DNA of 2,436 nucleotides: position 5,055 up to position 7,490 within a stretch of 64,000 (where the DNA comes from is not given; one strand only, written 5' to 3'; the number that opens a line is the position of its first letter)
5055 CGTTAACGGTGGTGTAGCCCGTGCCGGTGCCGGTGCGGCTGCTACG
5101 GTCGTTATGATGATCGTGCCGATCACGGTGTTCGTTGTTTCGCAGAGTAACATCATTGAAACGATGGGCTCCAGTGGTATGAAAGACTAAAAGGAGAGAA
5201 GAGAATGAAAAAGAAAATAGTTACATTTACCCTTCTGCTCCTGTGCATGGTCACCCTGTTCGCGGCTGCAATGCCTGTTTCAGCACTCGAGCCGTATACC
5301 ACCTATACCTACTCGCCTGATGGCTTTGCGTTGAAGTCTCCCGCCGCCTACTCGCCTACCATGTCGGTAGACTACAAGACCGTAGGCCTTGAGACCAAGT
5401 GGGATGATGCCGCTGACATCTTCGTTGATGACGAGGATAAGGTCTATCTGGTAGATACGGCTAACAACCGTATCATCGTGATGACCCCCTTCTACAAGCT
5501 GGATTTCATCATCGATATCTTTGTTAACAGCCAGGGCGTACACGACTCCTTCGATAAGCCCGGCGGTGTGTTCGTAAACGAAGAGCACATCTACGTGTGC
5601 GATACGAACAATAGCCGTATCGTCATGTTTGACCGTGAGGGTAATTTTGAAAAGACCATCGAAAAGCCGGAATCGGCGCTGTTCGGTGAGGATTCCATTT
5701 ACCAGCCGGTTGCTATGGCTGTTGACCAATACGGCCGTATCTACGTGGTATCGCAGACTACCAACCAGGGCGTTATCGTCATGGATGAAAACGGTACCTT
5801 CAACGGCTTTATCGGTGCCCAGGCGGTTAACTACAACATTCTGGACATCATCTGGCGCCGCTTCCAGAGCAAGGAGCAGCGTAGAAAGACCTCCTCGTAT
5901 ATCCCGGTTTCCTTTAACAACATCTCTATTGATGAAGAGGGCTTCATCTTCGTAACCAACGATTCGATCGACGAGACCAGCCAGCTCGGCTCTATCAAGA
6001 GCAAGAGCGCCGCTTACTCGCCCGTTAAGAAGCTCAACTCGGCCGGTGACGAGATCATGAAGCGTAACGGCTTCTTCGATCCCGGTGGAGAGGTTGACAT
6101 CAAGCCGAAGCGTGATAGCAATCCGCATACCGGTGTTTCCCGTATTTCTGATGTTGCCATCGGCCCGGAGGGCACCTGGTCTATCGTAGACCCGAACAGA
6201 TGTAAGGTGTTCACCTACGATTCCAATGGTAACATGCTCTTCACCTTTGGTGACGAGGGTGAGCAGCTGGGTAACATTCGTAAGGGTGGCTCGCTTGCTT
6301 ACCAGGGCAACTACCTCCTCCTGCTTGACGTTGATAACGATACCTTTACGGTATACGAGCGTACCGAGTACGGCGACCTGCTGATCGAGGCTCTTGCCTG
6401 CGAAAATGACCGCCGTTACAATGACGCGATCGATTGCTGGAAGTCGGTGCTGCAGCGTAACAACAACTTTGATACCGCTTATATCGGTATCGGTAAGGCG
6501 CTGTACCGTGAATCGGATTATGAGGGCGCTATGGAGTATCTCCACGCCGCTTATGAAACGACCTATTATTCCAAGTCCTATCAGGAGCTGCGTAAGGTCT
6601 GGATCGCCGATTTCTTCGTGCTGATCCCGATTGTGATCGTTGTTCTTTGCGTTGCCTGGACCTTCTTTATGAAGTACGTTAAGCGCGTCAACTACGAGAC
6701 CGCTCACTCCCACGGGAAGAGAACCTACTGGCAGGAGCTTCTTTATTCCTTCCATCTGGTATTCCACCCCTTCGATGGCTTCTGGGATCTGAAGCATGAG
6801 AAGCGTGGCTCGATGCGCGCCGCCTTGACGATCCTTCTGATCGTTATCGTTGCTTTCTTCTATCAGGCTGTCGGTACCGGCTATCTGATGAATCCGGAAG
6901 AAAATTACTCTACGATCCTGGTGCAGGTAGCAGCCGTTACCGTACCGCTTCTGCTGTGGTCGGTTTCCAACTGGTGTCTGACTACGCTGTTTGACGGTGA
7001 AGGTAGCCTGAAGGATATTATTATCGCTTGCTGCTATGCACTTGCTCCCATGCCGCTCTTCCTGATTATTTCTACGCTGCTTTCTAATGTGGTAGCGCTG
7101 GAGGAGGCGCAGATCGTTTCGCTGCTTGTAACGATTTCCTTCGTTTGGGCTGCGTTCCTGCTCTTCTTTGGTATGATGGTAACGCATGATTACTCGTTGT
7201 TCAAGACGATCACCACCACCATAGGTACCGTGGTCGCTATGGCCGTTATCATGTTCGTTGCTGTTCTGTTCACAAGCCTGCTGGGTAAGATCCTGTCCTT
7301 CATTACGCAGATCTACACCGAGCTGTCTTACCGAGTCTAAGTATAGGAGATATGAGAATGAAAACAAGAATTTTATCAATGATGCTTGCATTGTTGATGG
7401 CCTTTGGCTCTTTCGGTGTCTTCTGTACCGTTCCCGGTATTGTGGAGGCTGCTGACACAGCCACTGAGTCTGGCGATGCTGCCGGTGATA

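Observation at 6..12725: ATPase-less seven-gene surface glycan locus: two permease pairs flank an NHL/TPR/Yip1 membrane protein and a DUF5696-like giant protein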

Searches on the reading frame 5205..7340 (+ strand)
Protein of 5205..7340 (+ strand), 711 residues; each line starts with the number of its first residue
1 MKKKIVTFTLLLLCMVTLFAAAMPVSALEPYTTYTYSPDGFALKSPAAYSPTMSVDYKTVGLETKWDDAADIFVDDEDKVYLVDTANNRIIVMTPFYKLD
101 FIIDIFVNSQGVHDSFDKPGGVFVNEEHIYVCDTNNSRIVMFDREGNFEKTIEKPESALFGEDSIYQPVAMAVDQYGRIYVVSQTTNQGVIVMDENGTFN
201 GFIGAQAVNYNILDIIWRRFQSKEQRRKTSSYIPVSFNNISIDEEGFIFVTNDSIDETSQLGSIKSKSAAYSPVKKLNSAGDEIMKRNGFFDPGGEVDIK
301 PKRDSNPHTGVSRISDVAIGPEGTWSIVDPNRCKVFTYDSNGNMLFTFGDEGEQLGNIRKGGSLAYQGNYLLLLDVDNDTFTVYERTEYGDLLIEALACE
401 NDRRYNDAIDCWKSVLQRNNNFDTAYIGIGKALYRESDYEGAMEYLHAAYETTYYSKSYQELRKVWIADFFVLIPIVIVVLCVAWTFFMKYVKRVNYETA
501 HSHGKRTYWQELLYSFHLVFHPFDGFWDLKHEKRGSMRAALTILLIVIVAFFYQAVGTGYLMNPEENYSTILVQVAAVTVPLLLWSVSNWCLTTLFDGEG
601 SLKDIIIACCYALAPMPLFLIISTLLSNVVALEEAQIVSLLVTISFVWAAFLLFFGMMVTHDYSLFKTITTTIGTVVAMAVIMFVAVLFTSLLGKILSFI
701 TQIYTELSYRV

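Call 5: search_protein_families(library=pfam, proteins=[window:5205-7340:+], max_evalue=0.01)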
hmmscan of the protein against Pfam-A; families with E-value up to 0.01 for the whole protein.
window:5205-7340:+ (711 aa): 9 families
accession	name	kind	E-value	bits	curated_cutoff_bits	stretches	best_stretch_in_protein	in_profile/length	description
PF04893.22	Yip1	-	1.1e-15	58.4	28.6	1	517-684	2-171/173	Yip1 domain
PF01436.27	NHL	-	1.5e-07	31.5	20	1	116-140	1-26/28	NHL repeat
PF07719.23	TPR_2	-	0.0002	21.7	27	0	425-451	3-29/34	Tetratricopeptide repeat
PF06739.17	SBBP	-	0.00055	20.3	20.5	0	164-187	10-34/38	Beta-propeller repeat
PF00515.34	TPR_1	-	0.0013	18.9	27.8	0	396-422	8-34/34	Tetratricopeptide repeat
PF17170.10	DUF5128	-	0.0016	18.2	22.9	0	124-154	51-81/321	6-bladed beta-propeller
PF08450.18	SGL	-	0.0022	18.1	26.3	0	126-198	145-215/246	SMP-30/Gluconolactonase/LRE-like region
PF13414.12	TPR_11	-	0.0056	16.8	26.8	0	404-435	9-40/42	TPR repeat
PF13432.12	TPR_16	-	0.0078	17.1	32.7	0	403-451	11-59/65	Tetratricopeptide repeat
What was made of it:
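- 5205..7340 (+): g4: signal peptide, extracellular 6-bladed NHL beta-propeller (about 30-387), TPR (388-452), one TM helix, a K/R-rich cytoplasmic segment with invariant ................, and a 5-TM Yip1 domain (517-700). Pfam Yip1 1e-15 and NHL 1.5e-7 (call 5).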

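Call 6: search_protein_families(library=ncbifam, proteins=[window:5205-7340:+], max_evalue=0.01)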
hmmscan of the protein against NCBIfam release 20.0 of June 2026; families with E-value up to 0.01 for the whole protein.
window:5205-7340:+ (711 aa): 2 families
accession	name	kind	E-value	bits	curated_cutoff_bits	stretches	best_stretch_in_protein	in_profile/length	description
NF035926.1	scyF_NHL_VPEP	equivalog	4.2e-13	49.2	350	1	70-152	202-283/376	scytonemin biosynthesis PEP-CTERM protein ScyF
NF047780.1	LIC12708_fam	subfamily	0.00035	19.5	150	0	118-190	58-144/391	LIC_12708 family protein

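Call 37: search_solved_structures(query=A3, max_evalue=1)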
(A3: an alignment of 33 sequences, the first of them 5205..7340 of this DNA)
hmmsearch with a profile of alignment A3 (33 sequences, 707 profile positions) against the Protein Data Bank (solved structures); distinct sequences matched with E-value up to 1: 104 (the best 60 are shown).
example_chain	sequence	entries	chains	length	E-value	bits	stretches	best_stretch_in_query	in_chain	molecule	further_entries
9qhb_A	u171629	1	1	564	2.9e-26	95.2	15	400-450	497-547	Engineered tetratricopeptide repeat protein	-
6f0t_A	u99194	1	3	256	1.4e-22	83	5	62-149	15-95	Pizza6-SFW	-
3wwa_A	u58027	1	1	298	4.3e-22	81.4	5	62-148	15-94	Pizza7H protein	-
7zqg_A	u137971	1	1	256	4.6e-20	74.7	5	62-148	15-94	Pizza6-KSH-TSH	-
6qsd_A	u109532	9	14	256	6.4e-20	74.3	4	62-149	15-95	Pizza6S | Pizza6-S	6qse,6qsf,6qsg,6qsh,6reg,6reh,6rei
6rej_A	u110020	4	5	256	2e-19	72.6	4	63-148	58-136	Pizza6-SH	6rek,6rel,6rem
6d69_A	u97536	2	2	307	4.1e-19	71.6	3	62-149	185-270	NHL Repeat Region of D. melanogaster Thin | Thin, isoform D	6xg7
6ren_A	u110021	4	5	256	4.7e-19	71.4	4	62-148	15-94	3fPizza6-SH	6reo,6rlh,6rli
3ww9_A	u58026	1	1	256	8.5e-19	70.5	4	62-149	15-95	pizza6 protein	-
8bu0_A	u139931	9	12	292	2.5e-18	69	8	400-449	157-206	Consensus tetratricopeptide repeat protein | Crystal structure of an 8-repeat consensus TPR superhelix with Zinc. | Monomer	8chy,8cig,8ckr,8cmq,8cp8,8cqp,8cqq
9jur_A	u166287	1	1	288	4e-17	65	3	62-204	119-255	E3 ubiquitin-protein ligase TRIM71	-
6f0s_A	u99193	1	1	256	5e-17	64.7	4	63-149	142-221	Pizza6-SYW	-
7zpw_A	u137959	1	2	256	8.3e-17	64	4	62-149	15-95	Pizza6-TSK-TSH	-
7zph_A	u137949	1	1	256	8.9e-17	63.9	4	62-149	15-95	Pizza6-TNK-RSH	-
6i38_A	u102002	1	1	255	1.1e-16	63.6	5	62-149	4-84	nv2Pizza6-AYW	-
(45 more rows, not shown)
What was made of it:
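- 5205..7340 (+): Profile against PDB matches Pizza, PknD and TRIM71 NHL propellers and TPR (call 37).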

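Call 57: find_homologous_proteins(query=window:5205-7340:+, max_evalue=0.00001)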
Query window:5205-7340:+ (711 aa): 3651 proteins with E <= 0.00001 among 8000 candidates; the best 120 are listed.
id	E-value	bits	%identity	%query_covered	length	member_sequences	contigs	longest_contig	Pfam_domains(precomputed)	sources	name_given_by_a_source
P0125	0.0e+0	1607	98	100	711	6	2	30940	PF04893.23,PF01436.28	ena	-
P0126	0.0e+0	1439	86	100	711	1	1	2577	PF04893.23,PF13432.13,PF01436.28,PF07719.24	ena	-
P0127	0.0e+0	1408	83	100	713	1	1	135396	PF04893.23,PF00515.35,PF01436.28,PF07719.24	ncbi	-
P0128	0.0e+0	1378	83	100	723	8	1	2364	PF04893.23,PF17170.11,PF01436.28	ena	-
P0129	0.0e+0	1372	82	100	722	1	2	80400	PF04893.23,PF17170.11,PF01436.28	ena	-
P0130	0.0e+0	1370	82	100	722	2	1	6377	PF04893.23,PF17170.11,PF01436.28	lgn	-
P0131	0.0e+0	1362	82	100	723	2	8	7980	PF04893.23,PF01436.28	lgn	-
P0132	0.0e+0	1275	76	100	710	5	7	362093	PF04893.23,PF00515.35,PF13432.13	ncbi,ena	-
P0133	0.0e+0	1219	73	100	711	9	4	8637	PF04893.23,PF01436.28,PF06739.18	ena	-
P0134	0.0e+0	1215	73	100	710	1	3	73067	PF04893.23,PF01436.28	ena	-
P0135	0.0e+0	1215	75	98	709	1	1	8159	PF04893.23,PF01436.28,PF06739.18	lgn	-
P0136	0.0e+0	1200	72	100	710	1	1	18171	PF04893.23,PF01436.28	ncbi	-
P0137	0.0e+0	1195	72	100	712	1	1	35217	PF04893.23,PF01436.28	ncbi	-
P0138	0.0e+0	1193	72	100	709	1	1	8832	PF04893.23,PF01436.28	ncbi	-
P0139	0.0e+0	1168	70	100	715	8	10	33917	PF04893.23,PF01436.28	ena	-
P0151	2.9e-285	966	60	100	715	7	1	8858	PF04893.23,PF13432.13,PF01436.28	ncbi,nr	ncbi:MAG: YIP1 family protein [Clostridia bacterium]|nr:YIP1 family protein [Clostridia bacterium]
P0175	3.8e-273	926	56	100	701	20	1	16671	PF04893.23,PF00515.35,PF13432.13,PF13428.13,PF01436.28,PF06739.18,PF07719.24,PF13174.13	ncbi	-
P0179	5.8e-273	926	57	100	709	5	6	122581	PF04893.23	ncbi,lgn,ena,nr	ncbi:MAG: YIP1 family protein [Clostridia bacterium]|nr:YIP1 family protein [Clostridia bacterium]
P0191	2.8e-269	913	57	100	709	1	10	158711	PF04893.23,PF00515.35,PF13432.13,PF01436.28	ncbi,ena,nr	ncbi:MAG: YIP1 family protein [Clostridia bacterium]|nr:YIP1 family protein [Clostridia bacterium]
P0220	8.4e-267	905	56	97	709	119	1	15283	PF04893.23,PF01436.28,PF06739.18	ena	-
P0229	2.9e-266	903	55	99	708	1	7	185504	PF04893.23,PF13432.13,PF01436.28,PF06739.18,PF07719.24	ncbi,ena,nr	ncbi:MAG: YIP1 family protein [Clostridia bacterium]|nr:YIP1 family protein [Clostridia bacterium]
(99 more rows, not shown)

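Call 66: predict_structure(alignment_id=A4)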
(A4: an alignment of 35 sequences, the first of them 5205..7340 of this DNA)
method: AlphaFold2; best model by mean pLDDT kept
length: 711 residues; sequences in the alignment: 35
mean_pLDDT: 79.0   pTM: 0.64
mean pLDDT of the five models: 79.0, 77.4, 74.8, 69.7, 69.1
residues with pLDDT >= 90: 98; 70-90: 473; 50-70: 103; < 50: 37
segments of 3 or more residues with pLDDT < 50: 23-29, 206-211, 281-285, 287-300, 352-355
pLDDT, mean of each block of 10 residues (from residue 1): 74 75 46 68 78 88 87 91 92 93 89 89 91 91 91 74 74 86 76 83 56 62 61 66 78 67 58 64 45 40 55 79 83 78 72 55 88 86 90 89 87 87 82 86 84 81 81 83 88 82 78 86 85 84 92 83 76 85 88 74 87 90 84 81 88 85 83 87 82 81 82 58
secondary structure, 60 per line:
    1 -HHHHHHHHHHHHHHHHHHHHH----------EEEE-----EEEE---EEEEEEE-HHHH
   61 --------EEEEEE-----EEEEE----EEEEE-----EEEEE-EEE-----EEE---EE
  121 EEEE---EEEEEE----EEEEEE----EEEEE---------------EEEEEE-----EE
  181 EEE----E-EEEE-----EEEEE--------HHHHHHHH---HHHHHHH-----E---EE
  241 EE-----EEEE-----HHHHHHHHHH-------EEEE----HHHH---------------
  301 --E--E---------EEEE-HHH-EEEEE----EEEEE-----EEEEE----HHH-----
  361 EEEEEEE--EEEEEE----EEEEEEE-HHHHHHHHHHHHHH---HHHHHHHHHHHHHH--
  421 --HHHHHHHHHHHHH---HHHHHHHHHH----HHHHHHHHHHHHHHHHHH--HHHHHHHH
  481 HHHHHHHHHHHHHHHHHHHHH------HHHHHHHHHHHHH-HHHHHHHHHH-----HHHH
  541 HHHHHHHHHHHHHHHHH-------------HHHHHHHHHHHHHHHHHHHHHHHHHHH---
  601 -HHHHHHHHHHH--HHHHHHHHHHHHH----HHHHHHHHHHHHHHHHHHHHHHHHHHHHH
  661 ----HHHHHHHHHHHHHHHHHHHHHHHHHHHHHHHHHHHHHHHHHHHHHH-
elements in order (helices of 4 or more, strands of 3 or more residues): H2-22 E33-36 E42-45 E49-55 H57-60 E69-74 E80-84 E89-93 E99-103 E105-107 E113-115 E119-124 E128-133 E138-143 E148-152 E168-173 E179-183 E190-193 E199-203 H212-219 H223-229 E239-242 E248-251 H257-266 E274-277 H282-285 E316-319 E325-329 E334-338 E344-348 E361-367 E370-375 E380-386 H388-401 H405-418 H423-435 H439-448 H453-470 H473-501 H508-520 H522-531 H537-557 H571-597 H602-612 H615-627 H632-660 H665-710
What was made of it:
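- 5205..7340 (+): AF2 pLDDT 79 (call 66).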

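Call 70: fold_search(model_id=the predicted structure, library=pdb)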
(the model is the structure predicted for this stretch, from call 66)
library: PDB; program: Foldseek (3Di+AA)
matches with E <= 10: 1156; with E <= 0.001: 199
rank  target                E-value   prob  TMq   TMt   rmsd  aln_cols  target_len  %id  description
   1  8j72_B                1.9e-14  1.00  0.31  0.75   6.8       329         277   21  Crystal structure of mammalian Trim71 in complex with lncRNA Trincr1 (released 2024-03-06)
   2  8j72_A                3.2e-14  1.00  0.30  0.74   6.8       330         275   21  Crystal structure of mammalian Trim71 in complex with lncRNA Trincr1 (released 2024-03-06)
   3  6fq3_A                3.2e-14  1.00  0.31  0.55   7.5       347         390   20  Crystal structure of Danio rerio Lin41 filamin-NHL domains in complex with lin-29A 5'UTR 13mer RNA (released 2018-05-09)
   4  6fpt_B                8.1e-14  1.00  0.30  0.54  10.7       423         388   18  Crystal structure of Danio rerio Lin41 filamin-NHL domains (released 2018-05-09)
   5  6fpt_A                9.9e-14  1.00  0.30  0.52   7.6       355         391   20  Crystal structure of Danio rerio Lin41 filamin-NHL domains (released 2018-05-09)
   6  9jur                  1.0e-13  1.00  0.31  0.75   7.6       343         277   21  Crystal Structure of NHL domain of human E3 ubiquitin-protein ligase TRIM71 (released 2025-04-30)
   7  7qrx_A                1.9e-13  1.00  0.31  0.74   7.2       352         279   22  Crystal structure of NHL domain of TRIM71 (released 2022-05-04)
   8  6xg7                  1.9e-12  1.00  0.31  0.72   6.6       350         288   17  1.3 A Resolution Structure of the of the NHL Repeat Region of D. melanogaster Thin (released 2020-12-16)
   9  6d69                  6.8e-12  1.00  0.32  0.74   5.9       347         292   17  Crystal Structure of the NHL Repeat Region of D. melanogaster Thin (released 2019-04-24)
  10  6rek                  7.2e-12  1.00  0.30  0.80   4.9       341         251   16  Crystal structure of Pizza6-SH with Cu2+ (released 2019-07-31)
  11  4zlr_B                1.4e-11  1.00  0.31  0.73   5.1       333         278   17  Structure of the Brat-NHL domain bound to consensus RNA motif (released 2015-11-11)
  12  7qrv_B                1.6e-11  1.00  0.30  0.73   6.0       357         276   15  Crystal structure of NHL domain of TRIM2 (full C-terminal) (released 2022-05-04)
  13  6qsd                  1.6e-11  1.00  0.27  0.72   8.5       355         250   16  Crystal structure of Pizza6S (released 2020-03-18)
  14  7qrw                  2.7e-11  1.00  0.30  0.73   5.2       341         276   16  Crystal structure of NHL domain of TRIM3 (released 2022-05-04)
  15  1q7f_B                3.1e-11  1.00  0.32  0.74   6.6       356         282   15  Brain Tumor NHL domain (released 2003-10-21)
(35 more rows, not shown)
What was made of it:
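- The g4 propeller resembles the PknD extracellular sensor domain (calls 37, 70).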

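Call 87: list_cluster_members(proteins=[P0132, P0175, P0220, P0191, P0229, P0179, P0151, P0053, P0112, P0110])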
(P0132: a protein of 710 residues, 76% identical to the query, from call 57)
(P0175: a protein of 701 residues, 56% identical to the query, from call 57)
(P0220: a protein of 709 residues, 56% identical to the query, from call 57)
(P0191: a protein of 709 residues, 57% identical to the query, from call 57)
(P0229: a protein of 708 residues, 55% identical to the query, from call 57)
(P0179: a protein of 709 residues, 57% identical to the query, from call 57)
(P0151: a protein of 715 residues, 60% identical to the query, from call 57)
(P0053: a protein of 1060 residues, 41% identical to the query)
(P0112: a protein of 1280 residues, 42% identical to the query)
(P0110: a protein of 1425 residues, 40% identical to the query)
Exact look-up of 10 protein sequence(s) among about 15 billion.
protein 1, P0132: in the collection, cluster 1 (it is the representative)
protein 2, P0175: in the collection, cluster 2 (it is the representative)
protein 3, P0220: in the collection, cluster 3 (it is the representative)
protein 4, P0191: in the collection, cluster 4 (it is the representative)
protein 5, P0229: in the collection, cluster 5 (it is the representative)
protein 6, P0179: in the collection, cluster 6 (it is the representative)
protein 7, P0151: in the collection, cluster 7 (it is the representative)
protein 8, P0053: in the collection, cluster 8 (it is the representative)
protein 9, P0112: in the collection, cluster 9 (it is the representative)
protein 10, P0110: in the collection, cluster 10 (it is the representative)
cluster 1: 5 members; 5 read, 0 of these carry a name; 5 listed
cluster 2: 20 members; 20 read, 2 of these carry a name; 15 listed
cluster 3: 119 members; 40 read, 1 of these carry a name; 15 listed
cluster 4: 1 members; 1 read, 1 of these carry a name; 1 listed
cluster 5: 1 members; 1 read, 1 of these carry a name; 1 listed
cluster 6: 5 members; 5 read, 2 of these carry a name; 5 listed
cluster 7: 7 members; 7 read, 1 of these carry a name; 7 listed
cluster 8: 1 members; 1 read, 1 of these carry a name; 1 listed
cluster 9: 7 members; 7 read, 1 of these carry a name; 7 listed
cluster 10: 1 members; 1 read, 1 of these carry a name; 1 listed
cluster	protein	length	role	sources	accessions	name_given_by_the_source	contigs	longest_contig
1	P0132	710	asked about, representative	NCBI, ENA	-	-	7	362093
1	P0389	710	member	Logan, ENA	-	-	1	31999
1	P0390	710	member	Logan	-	-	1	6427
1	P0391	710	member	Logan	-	-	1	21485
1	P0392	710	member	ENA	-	-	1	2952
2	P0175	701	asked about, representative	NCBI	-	-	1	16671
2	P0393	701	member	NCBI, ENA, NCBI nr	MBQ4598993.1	MAG: YIP1 family protein [Clostridia bacterium] | YIP1 family protein [Clostridia bacterium]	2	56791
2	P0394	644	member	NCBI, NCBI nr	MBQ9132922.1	MAG: YIP1 family protein, partial [Clostridia bacterium] | YIP1 family protein [Clostridia bacterium]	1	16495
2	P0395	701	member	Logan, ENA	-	-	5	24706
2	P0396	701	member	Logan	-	-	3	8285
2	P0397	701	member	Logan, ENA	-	-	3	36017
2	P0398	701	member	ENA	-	-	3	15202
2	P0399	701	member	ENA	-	-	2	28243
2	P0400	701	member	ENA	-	-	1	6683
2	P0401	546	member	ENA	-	-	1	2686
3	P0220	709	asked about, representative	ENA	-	-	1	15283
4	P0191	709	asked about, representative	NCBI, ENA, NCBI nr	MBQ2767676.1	MAG: YIP1 family protein [Clostridia bacterium] | YIP1 family protein [Clostridia bacterium]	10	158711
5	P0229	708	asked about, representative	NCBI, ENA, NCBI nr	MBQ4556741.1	MAG: YIP1 family protein [Clostridia bacterium] | YIP1 family protein [Clostridia bacterium]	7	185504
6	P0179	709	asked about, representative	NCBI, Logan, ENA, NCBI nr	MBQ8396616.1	MAG: YIP1 family protein [Clostridia bacterium] | YIP1 family protein [Clostridia bacterium]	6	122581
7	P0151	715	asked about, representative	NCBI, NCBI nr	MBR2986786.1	MAG: YIP1 family protein [Clostridia bacterium] | YIP1 family protein [Clostridia bacterium]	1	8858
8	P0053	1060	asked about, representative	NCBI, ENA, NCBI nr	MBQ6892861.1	MAG: hypothetical protein IJN48_01530 [Clostridia bacterium] | hypothetical protein [Clostridia bacterium]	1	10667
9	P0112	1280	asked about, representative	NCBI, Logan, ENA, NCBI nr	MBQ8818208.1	MAG: hypothetical protein IJZ83_06500 [Clostridia bacterium] | hypothetical protein [Clostridia bacterium]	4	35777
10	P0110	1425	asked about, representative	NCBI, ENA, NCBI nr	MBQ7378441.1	MAG: hypothetical protein IJW70_02025 [Clostridia bacterium] | hypothetical protein [Clostridia bacterium]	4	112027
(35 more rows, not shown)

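Call 88: find_related_loci(query=A4, collection=metagenome_contigs, flank=10000)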
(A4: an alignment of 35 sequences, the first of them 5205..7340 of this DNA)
Query A4 (711 aa) in metagenome_contigs; peptide patterns used: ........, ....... (x = any residue, [..] = any of these).
600 stretches matched a pattern (row limit reached: there are more); 530 encode a relative of the query (tblastn E <= 1e-3); the best 80 are kept; 80 distinct loci.
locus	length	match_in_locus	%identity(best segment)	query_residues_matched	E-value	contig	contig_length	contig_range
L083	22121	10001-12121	54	3-711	0e+0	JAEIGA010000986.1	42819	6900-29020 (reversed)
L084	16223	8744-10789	55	26-711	0e+0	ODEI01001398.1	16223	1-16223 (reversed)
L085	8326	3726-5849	55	1-711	0e+0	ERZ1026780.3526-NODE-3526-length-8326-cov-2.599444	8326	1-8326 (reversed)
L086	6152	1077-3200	54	1-711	0e+0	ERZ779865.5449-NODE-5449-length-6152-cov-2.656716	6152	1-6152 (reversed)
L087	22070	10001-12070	56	21-711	0e+0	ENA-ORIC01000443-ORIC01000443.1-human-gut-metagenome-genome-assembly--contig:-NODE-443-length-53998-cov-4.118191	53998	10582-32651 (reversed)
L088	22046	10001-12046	55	26-711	0e+0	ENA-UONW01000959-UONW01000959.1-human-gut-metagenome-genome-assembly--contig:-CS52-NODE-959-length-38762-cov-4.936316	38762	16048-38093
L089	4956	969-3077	54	4-711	0e+0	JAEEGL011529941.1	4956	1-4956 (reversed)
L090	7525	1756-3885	55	1-711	0e+0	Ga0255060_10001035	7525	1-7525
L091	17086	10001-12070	54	22-709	0e+0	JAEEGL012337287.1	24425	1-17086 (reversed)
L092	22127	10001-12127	55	1-710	0e+0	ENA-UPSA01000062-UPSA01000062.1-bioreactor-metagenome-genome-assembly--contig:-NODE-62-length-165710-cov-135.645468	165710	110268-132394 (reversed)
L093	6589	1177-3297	54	9-711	0e+0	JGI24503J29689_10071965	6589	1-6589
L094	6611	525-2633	53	11-711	0e+0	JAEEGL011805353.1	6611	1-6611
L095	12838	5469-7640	53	3-709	0e+0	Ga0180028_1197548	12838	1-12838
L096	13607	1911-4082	53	3-709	0e+0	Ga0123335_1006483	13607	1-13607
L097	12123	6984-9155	53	1-711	0e+0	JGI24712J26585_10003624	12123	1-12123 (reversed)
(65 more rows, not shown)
